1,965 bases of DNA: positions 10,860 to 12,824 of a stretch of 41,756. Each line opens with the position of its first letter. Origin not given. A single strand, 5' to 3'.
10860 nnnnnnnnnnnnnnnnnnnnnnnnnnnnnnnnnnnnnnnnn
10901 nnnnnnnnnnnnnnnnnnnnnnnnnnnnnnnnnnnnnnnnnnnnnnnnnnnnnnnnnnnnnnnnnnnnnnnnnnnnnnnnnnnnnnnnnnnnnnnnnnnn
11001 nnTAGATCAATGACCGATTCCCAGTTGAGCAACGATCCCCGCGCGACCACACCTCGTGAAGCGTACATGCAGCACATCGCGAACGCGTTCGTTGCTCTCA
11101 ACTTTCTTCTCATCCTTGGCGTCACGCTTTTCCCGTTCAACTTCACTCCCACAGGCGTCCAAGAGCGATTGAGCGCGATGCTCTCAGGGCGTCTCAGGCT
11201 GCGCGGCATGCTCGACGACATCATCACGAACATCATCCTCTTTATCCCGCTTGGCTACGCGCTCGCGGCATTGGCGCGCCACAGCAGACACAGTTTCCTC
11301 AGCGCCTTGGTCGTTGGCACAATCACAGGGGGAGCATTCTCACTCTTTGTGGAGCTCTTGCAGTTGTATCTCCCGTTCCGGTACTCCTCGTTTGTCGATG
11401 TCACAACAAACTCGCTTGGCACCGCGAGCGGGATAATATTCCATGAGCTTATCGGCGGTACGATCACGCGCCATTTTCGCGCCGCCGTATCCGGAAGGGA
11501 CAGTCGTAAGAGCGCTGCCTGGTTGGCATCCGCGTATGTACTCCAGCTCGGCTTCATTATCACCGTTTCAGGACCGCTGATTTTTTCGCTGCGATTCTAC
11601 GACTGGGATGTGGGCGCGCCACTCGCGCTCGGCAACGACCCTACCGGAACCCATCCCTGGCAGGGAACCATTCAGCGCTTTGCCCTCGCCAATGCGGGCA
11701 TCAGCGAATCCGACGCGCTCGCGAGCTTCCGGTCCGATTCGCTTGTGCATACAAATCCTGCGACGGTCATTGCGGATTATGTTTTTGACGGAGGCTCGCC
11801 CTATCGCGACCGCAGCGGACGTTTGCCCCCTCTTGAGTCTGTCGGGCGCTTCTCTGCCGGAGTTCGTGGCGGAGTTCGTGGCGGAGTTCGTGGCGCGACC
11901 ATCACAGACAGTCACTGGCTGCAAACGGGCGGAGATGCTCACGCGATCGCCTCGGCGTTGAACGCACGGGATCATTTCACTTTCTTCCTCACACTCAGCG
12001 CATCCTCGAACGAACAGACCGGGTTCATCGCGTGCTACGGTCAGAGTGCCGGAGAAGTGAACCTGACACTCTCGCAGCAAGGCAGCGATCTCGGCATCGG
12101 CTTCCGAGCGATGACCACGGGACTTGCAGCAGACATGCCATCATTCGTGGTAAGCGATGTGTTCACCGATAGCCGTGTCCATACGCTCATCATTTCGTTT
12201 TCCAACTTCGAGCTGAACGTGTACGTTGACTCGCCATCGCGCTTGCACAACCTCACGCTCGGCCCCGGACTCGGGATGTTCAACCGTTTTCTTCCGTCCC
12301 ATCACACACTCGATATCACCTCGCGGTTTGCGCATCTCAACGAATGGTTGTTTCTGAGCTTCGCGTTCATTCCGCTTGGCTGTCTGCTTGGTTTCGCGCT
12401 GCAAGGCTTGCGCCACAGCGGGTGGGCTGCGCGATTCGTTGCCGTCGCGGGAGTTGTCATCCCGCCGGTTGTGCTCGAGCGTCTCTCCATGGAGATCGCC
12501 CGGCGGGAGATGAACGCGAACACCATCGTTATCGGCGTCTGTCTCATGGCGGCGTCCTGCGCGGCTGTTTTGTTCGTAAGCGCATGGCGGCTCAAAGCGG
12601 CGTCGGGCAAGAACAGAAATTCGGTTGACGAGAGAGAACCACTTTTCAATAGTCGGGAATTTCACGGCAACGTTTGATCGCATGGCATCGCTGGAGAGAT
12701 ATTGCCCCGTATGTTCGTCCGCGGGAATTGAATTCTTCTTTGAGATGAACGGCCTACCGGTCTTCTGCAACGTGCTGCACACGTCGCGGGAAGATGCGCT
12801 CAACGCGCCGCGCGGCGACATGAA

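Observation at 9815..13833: Translationally coupled trio: Zn-ribbon C-methyltransferase paralog / VanZ-LamG membrane protein / second paralog, a candidate undescribed module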

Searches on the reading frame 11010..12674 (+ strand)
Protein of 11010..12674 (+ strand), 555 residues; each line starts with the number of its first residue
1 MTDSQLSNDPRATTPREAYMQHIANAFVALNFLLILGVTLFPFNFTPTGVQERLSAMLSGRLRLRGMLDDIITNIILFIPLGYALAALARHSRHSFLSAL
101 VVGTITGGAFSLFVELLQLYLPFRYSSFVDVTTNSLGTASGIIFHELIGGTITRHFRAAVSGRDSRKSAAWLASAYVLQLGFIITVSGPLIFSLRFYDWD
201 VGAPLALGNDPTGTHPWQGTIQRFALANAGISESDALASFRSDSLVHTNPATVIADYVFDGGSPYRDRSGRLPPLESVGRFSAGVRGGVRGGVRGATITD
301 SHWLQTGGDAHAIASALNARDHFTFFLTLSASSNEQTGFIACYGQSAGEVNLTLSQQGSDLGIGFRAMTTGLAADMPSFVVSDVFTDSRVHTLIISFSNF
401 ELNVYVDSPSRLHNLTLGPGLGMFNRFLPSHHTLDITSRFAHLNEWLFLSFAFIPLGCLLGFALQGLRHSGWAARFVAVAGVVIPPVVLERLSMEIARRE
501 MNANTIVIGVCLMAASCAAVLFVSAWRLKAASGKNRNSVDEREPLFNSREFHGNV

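Call 7: search_protein_families(library=pfam, proteins=[window:11010-12674:+], max_evalue=0.01)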
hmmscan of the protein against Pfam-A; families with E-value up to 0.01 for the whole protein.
window:11010-12674:+ (555 aa): 2 families
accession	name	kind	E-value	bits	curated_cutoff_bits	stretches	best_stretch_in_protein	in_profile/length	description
PF04892.17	VanZ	-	3.5e-13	50.7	30.1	1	33-145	6-122/126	VanZ like family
PF13385.13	Laminin_G_3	-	0.0077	16.8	27.6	0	199-232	113-146/151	Concanavalin A-like lectin/glucanases superfamily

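Call 8: search_protein_families(library=ncbifam, proteins=[window:11010-12674:+], max_evalue=0.01)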
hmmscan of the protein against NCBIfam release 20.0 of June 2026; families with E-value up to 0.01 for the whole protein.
window:11010-12674:+ (555 aa): 2 families
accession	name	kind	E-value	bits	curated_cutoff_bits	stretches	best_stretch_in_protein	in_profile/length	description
NF033125.2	vanZ-A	exception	1.7e-05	25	250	1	60-147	46-127/164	glycopeptide resistance protein VanZ-A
NF000145.1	vanZ-F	exception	0.00038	20.8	375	1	71-147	88-158/206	glycopeptide resistance protein VanZ-F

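Call 11: find_homologous_proteins(query=window:11010-12674:+, max_evalue=0.001)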
Query window:11010-12674:+: 8000 candidates shared short words with the query, none scored E <= 0.001.

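Call 19: search_protein_representatives(protein=window:11010-12674:+)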
Query: 555 residues. Proteins with E-value up to 0.001 (for the whole library): 4024; up to 1e-10: 898; up to 1e-30: 260. The best 150 are listed.
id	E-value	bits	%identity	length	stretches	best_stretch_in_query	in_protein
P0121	3.0e-90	320.0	36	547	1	5-534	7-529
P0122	5.1e-85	302.7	34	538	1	17-522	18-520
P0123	3.1e-84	300.1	40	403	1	133-524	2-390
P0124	5.9e-81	289.3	35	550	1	16-533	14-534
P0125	3.9e-71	256.9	33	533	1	25-525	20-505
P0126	5.3e-63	230.0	32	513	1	24-515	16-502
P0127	1.4e-62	228.7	32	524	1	18-524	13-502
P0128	1.7e-62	228.4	31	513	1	24-483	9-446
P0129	7.1e-57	209.8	31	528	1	24-522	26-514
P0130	3.3e-56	207.6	32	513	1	19-509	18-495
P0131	5.3e-53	197.0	31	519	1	17-522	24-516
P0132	5.9e-52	193.6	31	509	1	31-519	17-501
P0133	1.2e-51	192.6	28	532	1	20-527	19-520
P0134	2.3e-51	191.6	29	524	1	28-517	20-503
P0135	1.6e-50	188.9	28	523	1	27-520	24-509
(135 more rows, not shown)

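Call 24: search_solved_structures(query=A1, max_evalue=1)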
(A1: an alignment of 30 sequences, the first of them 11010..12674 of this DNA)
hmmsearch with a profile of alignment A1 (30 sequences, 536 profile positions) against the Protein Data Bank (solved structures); distinct sequences matched with E-value up to 1: 11.
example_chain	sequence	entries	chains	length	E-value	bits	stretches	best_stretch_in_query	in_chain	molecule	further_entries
9oz6_A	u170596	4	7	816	0.054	14.8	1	300-405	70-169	Protein NEL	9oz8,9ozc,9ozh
1hkk_A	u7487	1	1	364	0.21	12.9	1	252-319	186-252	CHITOTRIOSIDASE-1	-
1hki_A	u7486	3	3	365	0.21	12.9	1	252-319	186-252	CHITOTRIOSIDASE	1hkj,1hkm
1lg1_A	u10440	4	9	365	0.25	12.6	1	252-319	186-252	chitotriosidase | Chitotriosidase-1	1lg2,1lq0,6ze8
4wjx_A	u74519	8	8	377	0.27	12.5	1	252-319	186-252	Chitotriosidase-1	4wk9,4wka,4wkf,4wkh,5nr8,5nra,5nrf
6jjr_A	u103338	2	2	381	0.27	12.5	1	252-319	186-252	Chitotriosidase-1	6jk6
1guv_A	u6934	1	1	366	0.28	12.4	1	252-319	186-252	CHITOTRIOSIDASE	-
10ft_B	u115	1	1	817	0.28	12.4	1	300-406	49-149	Protein kinase C-binding protein NELL2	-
9pwq_B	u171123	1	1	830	0.29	12.4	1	300-406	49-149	Protein kinase C-binding protein NELL2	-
1waw_A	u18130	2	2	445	0.35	12.1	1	252-319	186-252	CHITOTRIOSIDASE 1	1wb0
5hbf_A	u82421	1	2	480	0.39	12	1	252-319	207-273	Chitotriosidase-1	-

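Call 38: find_related_loci(query=A2, collection=genome_contigs, flank=7000)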
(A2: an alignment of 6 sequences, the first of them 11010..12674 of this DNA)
Query A2 (555 aa) in genome_contigs; peptide patterns used: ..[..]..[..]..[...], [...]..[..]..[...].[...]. (x = any residue, [..] = any of these).
283 stretches matched a pattern; 120 encode a relative of the query (tblastn E <= 1e-3); the best 80 are kept; 80 distinct loci.
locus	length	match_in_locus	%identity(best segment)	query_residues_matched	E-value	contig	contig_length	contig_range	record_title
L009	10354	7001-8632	35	2-554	1e-94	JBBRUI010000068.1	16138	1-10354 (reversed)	MAG: Bacteroidota bacterium isolate La3_concoct.179 La3_concoct.179_K_2969199_L_16138_cov_9.0000, whole genome shotgun s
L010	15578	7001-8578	33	6-533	9e-90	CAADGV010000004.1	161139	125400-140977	uncultured Chlorobi bacterium isolate CHB1.fa.gz genome assembly, contig: k127_229334, whole genome shotgun sequence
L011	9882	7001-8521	32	17-529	8e-83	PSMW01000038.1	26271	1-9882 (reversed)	MAG: Ignavibacteria bacterium isolate ERB_28_1 NODE_253_length_26271_cov_5.384612, whole genome shotgun sequence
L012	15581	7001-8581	33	17-544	5e-82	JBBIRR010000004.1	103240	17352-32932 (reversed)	MAG: Ignavibacteriales bacterium isolate ETS170220_bin_354 NODE_109_length_103240_cov_5.71267, whole genome shotgun sequ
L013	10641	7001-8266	35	17-438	4e-67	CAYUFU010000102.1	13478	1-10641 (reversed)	MAG TPA_asm: uncultured Chitinophagales bacterium isolate binchicken_co274_268 genome assembly, contig: NODE_11470_lengt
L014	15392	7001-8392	31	19-492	7e-60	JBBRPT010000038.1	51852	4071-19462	MAG: Leptolyngbyales cyanobacterium isolate metawrap_la1_101 W_la1_101_k141_817515L_51852_cov_20.9023, whole genome shot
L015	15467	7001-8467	27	28-535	2e-49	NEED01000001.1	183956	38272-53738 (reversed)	Unicellular cyanobacterium SU2 NODE_10_length_183956_cov_72.8783_com, whole genome shotgun sequence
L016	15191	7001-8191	31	15-419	6e-49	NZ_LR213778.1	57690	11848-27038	Hyella patelloides LEGE 07179 isolate 1, whole genome shotgun sequence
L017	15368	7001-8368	30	28-492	8e-47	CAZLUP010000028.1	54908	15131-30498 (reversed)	MAG TPA_asm: uncultured bacterium isolate binchicken_co274_385 genome assembly, contig: NODE_1527_length_54908_cov_20.69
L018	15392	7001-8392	25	29-517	1e-45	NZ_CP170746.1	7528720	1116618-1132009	Chlorogloeopsis fritschii PCC 6912 chromosome, complete genome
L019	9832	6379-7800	26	27-531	2e-42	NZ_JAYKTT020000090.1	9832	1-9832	Chlorogloeopsis sp. ULAP02 951, whole genome shotgun sequence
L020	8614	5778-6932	29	31-430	4e-40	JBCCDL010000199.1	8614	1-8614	MAG: Cyanobacteria bacterium P01_A01_bin.83 k141_1309408_length_8614_cov_141.8662, whole genome shotgun sequence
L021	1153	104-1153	31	18-377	3e-42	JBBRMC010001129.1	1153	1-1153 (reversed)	MAG: Leptolyngbyales cyanobacterium isolate La1_maxbin2.496 LA1C_X2.496_k141_2641204L_1153_cov_17.4852, whole genome sho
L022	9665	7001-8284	27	26-460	1e-33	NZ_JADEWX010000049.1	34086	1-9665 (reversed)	Nodosilinea sp. LEGE 07088 NODE_101_length_34086_cov_69.6912, whole genome shotgun sequence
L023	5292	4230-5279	27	33-385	6e-30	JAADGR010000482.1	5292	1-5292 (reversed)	MAG: Calditrichota bacterium isolate M_MetaBat.126 contig-127_49343, whole genome shotgun sequence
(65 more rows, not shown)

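Call 42: find_homologous_proteins(query=A1, max_evalue=1e-10)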
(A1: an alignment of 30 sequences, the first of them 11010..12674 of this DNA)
Query A1 (30 sequences) (555 aa, profile of the alignment): 3 proteins with E <= 1e-10 among 8000 candidates.
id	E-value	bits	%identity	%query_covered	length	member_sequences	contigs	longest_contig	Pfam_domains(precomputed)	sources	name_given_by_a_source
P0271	8.4e-28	115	29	7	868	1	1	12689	PF07624.17,PF07635.17,PF07627.17,PF13385.14,PF07637.17,PF07626.17,PF07631.17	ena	-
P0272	1.9e-27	114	23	28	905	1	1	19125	PF07624.17,PF07635.17,PF07627.17,PF13385.14,PF07637.17,PF07626.17,PF07631.17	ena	-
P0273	5.0e-16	76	27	8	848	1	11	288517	PF13385.14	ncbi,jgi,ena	jgi:hypothetical protein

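Call 51: search_protein_families(library=pfam, proteins=[L014:172-1023:+, L014:878-1996:+, L014:3425-4348:+, L014:5649-6914:+, L014:8562-9542:-, L014:9467-10336:-, L014:10416-11366:-, L014:11437-12549:-, L022:913-1719:+, L022:1789-2826:+], max_evalue=0.0001)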
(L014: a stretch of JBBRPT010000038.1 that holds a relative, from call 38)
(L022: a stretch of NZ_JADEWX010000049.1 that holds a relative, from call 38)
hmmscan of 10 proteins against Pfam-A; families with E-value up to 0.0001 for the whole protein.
L014:172-1023:+ (284 aa): 2 families
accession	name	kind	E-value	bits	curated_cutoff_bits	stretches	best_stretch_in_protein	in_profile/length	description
PF00483.29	NTP_transferase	-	3.2e-16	60.1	21.2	1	4-209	3-204/245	Nucleotidyl transferase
PF12804.13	NTP_transf_3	-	3.2e-06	27.8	27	1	4-57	2-50/160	MobA-like NTP transferase domain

L014:878-1996:+ (373 aa): 4 families
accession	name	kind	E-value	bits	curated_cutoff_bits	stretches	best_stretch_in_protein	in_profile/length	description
PF01370.27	Epimerase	-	3.2e-43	148.3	20.9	1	27-259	1-240/240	NAD dependent epimerase/dehydratase family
PF16363.11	GDP_Man_Dehyd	-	1.1e-20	74.8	27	1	28-320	1-329/332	GDP-mannose 4,6 dehydratase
PF04321.23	RmlD_sub_bind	-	4.8e-10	39.4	27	1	25-195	1-154/287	RmlD substrate binding domain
PF01073.25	3Beta_HSD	-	1.3e-08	34.7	22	1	29-196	2-185/280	3-beta hydroxysteroid dehydrogenase/isomerase family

L014:3425-4348:+ (308 aa): 1 family
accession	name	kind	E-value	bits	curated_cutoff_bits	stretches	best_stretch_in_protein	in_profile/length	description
PF05721.19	PhyH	-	5.4e-06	27.3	22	1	68-238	56-211/213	Phytanoyl-CoA dioxygenase (PhyH)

L014:5649-6914:+ (422 aa): 1 family
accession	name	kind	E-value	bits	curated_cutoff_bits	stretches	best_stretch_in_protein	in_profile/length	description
PF01266.30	DAO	-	4.2e-61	207.9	27.9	1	17-405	1-353/353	FAD dependent oxidoreductase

L014:8562-9542:- (327 aa): 4 families
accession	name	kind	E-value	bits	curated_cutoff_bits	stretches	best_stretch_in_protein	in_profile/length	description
PF00005.33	ABC_tran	-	9.2e-31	107.7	25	1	90-242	2-136/137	ABC transporter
PF13304.12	AAA_21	-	2.2e-10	41.5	27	0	101-126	1-30/304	AAA domain, putative AbiEii toxin, Type IV TA system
PF02463.25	SMC_N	-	8.8e-08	32.3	40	0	188-287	135-213/220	RecF/RecN/SMC N terminal domain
PF13476.12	AAA_23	-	2.1e-05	25.7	27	1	84-119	8-39/201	AAA domain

L014:9467-10336:- (290 aa): 1 family
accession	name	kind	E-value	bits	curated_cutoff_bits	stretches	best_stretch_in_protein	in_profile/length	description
PF00528.27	BPD_transp_1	-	3.6e-21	76.2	26.4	1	98-289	1-181/184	Binding-protein-dependent transport system inner membrane component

L014:10416-11366:- (317 aa): 1 family
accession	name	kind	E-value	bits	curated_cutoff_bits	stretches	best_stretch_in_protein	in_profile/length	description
PF00528.27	BPD_transp_1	-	1.7e-17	64.1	26.4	1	97-313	2-182/184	Binding-protein-dependent transport system inner membrane component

L014:11437-12549:- (371 aa): 3 families
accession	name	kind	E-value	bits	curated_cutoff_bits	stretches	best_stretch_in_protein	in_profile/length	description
PF12849.12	PBP_like_2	-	2.3e-46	159.2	27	1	51-337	4-265/267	PBP superfamily domain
PF01547.30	SBP_bac_1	-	2.3e-17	64.4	26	1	68-332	9-300/307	Bacterial extracellular solute-binding protein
PF12727.12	PBP_like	-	1e-07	31.7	27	1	74-266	2-168/193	PBP superfamily domain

L022:913-1719:+ (269 aa): 1 family
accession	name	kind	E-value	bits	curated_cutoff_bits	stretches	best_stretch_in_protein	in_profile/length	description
PF00483.29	NTP_transferase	-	2.2e-17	63.9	21.2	1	5-205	4-194/245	Nucleotidyl transferase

L022:1789-2826:+ (346 aa): 4 families
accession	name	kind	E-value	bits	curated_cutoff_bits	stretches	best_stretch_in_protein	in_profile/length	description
PF01370.27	Epimerase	-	1.6e-42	146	20.9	1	3-235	1-240/240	NAD dependent epimerase/dehydratase family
PF16363.11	GDP_Man_Dehyd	-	3.4e-18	66.6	27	1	4-234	1-255/332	GDP-mannose 4,6 dehydratase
PF04321.23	RmlD_sub_bind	-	1.3e-10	41.3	27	1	1-170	1-153/287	RmlD substrate binding domain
PF01073.25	3Beta_HSD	-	5.7e-08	32.5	22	1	5-153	2-160/280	3-beta hydroxysteroid dehydrogenase/isomerase family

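Call 52: search_protein_families(library=pfam, proteins=[L016:4863-6068:+, L016:6103-6945:+, L016:9842-12016:+, L016:12104-13021:+, L016:13091-13987:+, L016:14000-15190:+, L015:2433-3452:+, L015:3515-4675:+, L015:4733-5707:+, L015:5956-6882:+], max_evalue=0.0001)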
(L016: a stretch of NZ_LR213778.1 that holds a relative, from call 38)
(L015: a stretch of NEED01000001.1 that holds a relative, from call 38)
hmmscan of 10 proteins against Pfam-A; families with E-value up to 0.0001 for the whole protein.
L016:4863-6068:+ (402 aa): 1 family
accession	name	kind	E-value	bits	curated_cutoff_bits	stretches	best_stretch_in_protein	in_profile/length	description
PF03808.19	Glyco_tran_WecG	-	9.8e-63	211.4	27.4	1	63-232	1-168/168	Glycosyl transferase WecG/TagA/CpsF family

L016:6103-6945:+ (281 aa): 2 families
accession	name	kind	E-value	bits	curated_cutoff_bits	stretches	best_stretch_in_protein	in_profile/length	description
PF00483.29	NTP_transferase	-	2.8e-16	60.3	21.2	1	6-213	4-207/245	Nucleotidyl transferase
PF12804.13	NTP_transf_3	-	9.2e-05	23.1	27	0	6-58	3-50/160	MobA-like NTP transferase domain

L016:9842-12016:+ (725 aa): 5 families
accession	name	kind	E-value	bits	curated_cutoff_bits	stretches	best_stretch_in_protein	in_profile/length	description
PF17963.7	Big_9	-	5.2e-35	120.7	23.6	2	319-409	1-87/89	Bacterial Ig domain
PF17892.7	Cadherin_5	-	3.8e-20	72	26.5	2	211-311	2-97/98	Cadherin-like domain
PF17803.7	Cadherin_4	-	2.6e-17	63.5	25.1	2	210-267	10-68/71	Bacterial cadherin-like domain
PF17851.8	GH43_C2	-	5.8e-14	52.7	22.7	1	5-186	1-184/203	Beta xylosidase C-terminal Concanavalin A-like domain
PF07081.18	DUF1349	-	3.9e-11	43.4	32.4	1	55-165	35-145/179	Protein of unknown function (DUF1349)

L016:12104-13021:+ (306 aa): 2 families
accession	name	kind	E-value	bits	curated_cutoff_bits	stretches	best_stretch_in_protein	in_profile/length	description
PF10364.14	NKWYS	-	5.1e-26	91.7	25.1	1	162-286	16-139/139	Putative capsular polysaccharide synthesis protein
PF03567.20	Sulfotransfer_2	-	5.9e-06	27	22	1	35-143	6-100/252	Sulfotransferase family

L016:13091-13987:+ (299 aa): 3 families
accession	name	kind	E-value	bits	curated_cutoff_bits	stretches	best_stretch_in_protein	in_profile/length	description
PF00535.33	Glycos_transf_2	-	2.6e-33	115.8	23.3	1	10-180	1-164/168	Glycosyl transferase family 2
PF13641.12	Glyco_tranf_2_3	-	3.6e-07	30.9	27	1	10-119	4-118/230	Glycosyltransferase like family 2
PF10111.15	Glyco_tranf_2_2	-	4.1e-06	26.9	27.3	1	13-141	4-140/276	Glycosyltransferase like family 2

L016:14000-15190:+ (397 aa): 1 family
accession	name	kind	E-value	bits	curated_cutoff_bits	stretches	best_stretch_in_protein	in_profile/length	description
PF00664.28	ABC_membrane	-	5.9e-10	39.7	28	1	20-244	2-210/274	ABC transporter transmembrane region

L015:2433-3452:+ (340 aa): 0 families

L015:3515-4675:+ (387 aa): 6 families
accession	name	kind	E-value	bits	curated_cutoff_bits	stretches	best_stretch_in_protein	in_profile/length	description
PF00534.26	Glycos_transf_1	-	3.9e-36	124.6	26.4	1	216-361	19-170/172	Glycosyl transferases group 1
PF13692.12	Glyco_trans_1_4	-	7.6e-33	114.2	27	1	216-348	5-141/142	Glycosyl transferases group 1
PF13524.12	Glyco_trans_1_2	-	2.8e-09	37.5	25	1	231-378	6-143/144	Glycosyl transferase-like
PF13439.12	Glyco_transf_4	-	1.5e-08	35.3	28.5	1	27-203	15-168/170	Glycosyltransferase Family 4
PF13579.12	Glyco_trans_4_4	-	4e-07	30.9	29.7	1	27-199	14-157/158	Glycosyl transferase 4-like domain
PF20706.3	GT4-conflict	-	1.3e-05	24.8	26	1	274-369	273-377/385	Family 4 Glycosyltransferase in conflict systems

L015:4733-5707:+ (325 aa): 7 families
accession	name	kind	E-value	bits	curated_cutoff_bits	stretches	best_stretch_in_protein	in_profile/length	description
PF01370.27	Epimerase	-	1e-57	195.8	20.9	1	3-251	1-240/240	NAD dependent epimerase/dehydratase family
PF16363.11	GDP_Man_Dehyd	-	2.1e-54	185.7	27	1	4-313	1-331/332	GDP-mannose 4,6 dehydratase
PF04321.23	RmlD_sub_bind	-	2.7e-19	69.8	27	1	1-265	1-227/287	RmlD substrate binding domain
PF01073.25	3Beta_HSD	-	1.9e-18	66.9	22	1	5-248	2-249/280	3-beta hydroxysteroid dehydrogenase/isomerase family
PF02719.21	Polysacc_synt_2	-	3.3e-15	56.5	20.2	1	3-223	1-208/293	Polysaccharide biosynthesis protein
PF07993.18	NAD_binding_4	-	3.8e-07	29.9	20.1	1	5-172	1-197/258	Male sterility protein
PF00106.31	adh_short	-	1.9e-05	24.7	26.6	1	3-109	3-114/195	short chain dehydrogenase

L015:5956-6882:+ (309 aa): 3 families
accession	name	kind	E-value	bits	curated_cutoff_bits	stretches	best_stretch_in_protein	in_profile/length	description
PF00535.33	Glycos_transf_2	-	4.2e-32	111.8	23.3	1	20-183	1-161/168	Glycosyl transferase family 2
PF13641.12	Glyco_tranf_2_3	-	1.3e-06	29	27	1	20-150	4-137/230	Glycosyltransferase like family 2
PF10111.15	Glyco_tranf_2_2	-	2.1e-05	24.6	27.3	1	23-149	4-138/276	Glycosyltransferase like family 2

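Call 53: predict_structure(alignment_id=A1)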
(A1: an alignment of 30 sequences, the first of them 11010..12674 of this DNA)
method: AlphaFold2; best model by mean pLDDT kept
length: 555 residues; sequences in the alignment: 30
mean_pLDDT: 87.7   pTM: 0.83
mean pLDDT of the five models: 87.7, 85.3, 85.2, 84.5, 82.9
residues with pLDDT >= 90: 356; 70-90: 143; 50-70: 28; < 50: 28
segments of 3 or more residues with pLDDT < 50: 1-10, 542-555
pLDDT, mean of each block of 10 residues (from residue 1): 41 67 89 90 83 87 72 93 93 92 97 94 87 97 94 81 80 93 91 88 94 94 96 95 90 94 91 93 57 81 93 90 96 96 91 96 94 91 96 96 97 94 88 92 94 97 87 92 97 92 95 97 88 59 44 38
secondary structure, 60 per line:
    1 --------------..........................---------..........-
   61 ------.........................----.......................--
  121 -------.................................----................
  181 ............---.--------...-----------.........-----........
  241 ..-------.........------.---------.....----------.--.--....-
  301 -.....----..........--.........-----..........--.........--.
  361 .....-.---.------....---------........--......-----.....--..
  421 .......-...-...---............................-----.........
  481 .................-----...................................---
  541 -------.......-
elements in order: H15-40 H50-59 H67-91 H96-118 H128-160 H165-192 E205-207 E219-227 H233-242 E253-258 E275-279 E296-299 E302-306 H311-320 E323-331 E337-346 E349-357 E360-365 E378-381 E391-398 E401-406 E412-416 H419-427 E433-435 H439-466 H472-497 H503-537 H548-554
